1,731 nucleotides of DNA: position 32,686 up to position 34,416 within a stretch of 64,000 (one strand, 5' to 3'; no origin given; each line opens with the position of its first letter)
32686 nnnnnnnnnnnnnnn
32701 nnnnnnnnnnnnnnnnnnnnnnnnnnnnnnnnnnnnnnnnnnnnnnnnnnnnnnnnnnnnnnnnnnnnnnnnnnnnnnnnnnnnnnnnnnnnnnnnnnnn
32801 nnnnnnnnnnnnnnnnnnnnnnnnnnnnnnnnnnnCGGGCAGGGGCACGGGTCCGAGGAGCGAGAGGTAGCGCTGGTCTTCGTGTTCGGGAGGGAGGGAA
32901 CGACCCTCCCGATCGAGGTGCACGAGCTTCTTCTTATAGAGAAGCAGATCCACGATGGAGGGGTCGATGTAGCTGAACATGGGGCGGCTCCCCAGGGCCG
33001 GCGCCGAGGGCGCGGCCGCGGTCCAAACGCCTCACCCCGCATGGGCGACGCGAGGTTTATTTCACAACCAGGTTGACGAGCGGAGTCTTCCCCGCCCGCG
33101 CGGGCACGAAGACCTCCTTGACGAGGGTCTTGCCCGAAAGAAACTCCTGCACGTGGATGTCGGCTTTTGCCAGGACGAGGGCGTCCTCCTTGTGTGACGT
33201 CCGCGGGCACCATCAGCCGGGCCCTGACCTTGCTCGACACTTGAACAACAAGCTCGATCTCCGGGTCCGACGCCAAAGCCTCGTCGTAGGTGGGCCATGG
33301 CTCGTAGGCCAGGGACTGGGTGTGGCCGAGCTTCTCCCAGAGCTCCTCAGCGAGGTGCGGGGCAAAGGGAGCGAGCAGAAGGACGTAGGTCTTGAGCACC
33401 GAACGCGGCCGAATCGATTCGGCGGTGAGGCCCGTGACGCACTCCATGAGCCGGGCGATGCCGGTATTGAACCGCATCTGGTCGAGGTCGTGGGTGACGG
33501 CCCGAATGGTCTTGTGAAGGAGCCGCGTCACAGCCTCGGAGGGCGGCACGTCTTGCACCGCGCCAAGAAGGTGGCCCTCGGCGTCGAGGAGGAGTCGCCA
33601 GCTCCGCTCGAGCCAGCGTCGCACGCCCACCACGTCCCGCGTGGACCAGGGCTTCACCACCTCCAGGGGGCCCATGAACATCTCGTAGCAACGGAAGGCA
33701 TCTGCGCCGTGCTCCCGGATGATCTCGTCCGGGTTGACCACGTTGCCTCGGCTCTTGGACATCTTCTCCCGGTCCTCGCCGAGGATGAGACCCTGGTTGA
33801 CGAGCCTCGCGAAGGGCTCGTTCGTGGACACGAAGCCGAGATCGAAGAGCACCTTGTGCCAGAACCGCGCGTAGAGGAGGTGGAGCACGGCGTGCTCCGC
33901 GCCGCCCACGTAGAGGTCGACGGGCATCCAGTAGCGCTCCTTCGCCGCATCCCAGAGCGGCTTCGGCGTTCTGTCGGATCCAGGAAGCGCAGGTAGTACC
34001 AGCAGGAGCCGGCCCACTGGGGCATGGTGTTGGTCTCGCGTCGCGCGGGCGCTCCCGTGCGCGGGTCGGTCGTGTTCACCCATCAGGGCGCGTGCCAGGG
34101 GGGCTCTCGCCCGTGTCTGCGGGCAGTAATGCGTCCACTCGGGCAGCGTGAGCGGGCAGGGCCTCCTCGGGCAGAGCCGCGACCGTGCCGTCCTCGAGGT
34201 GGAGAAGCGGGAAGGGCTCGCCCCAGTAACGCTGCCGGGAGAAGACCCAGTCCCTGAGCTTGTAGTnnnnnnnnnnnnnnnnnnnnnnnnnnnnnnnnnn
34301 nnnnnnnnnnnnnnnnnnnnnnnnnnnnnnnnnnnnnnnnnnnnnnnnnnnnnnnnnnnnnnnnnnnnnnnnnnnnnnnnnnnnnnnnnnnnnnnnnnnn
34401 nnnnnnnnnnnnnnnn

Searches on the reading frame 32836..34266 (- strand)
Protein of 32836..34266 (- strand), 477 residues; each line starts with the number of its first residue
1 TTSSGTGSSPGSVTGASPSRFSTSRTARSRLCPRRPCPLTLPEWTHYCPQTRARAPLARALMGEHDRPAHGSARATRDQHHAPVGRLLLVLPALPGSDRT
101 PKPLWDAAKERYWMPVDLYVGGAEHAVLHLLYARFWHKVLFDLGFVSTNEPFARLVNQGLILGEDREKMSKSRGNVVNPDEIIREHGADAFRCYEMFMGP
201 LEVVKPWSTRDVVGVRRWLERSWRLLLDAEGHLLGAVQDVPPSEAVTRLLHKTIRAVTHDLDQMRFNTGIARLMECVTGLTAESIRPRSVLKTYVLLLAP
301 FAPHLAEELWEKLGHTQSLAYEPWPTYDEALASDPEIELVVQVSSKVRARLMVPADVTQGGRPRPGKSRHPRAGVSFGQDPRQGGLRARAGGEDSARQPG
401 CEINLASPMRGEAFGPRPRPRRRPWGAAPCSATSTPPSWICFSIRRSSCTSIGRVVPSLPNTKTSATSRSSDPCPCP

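Call 94: search_protein_families(library=pfam, proteins=[window:32836-34266:-], max_evalue=0.001)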
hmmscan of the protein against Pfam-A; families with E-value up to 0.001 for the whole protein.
window:32836-34266:- (477 aa): 2 families
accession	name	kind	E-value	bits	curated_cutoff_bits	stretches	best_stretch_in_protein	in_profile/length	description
PF08264.19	Anticodon_1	-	6e-20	72.1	25.1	1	248-355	6-140/148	Anticodon-binding domain of tRNA ligase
PF00133.28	tRNA-synt_1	-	2.4e-11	43.5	22.7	1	133-194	339-401/414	tRNA synthetases class I (I, L, M and V)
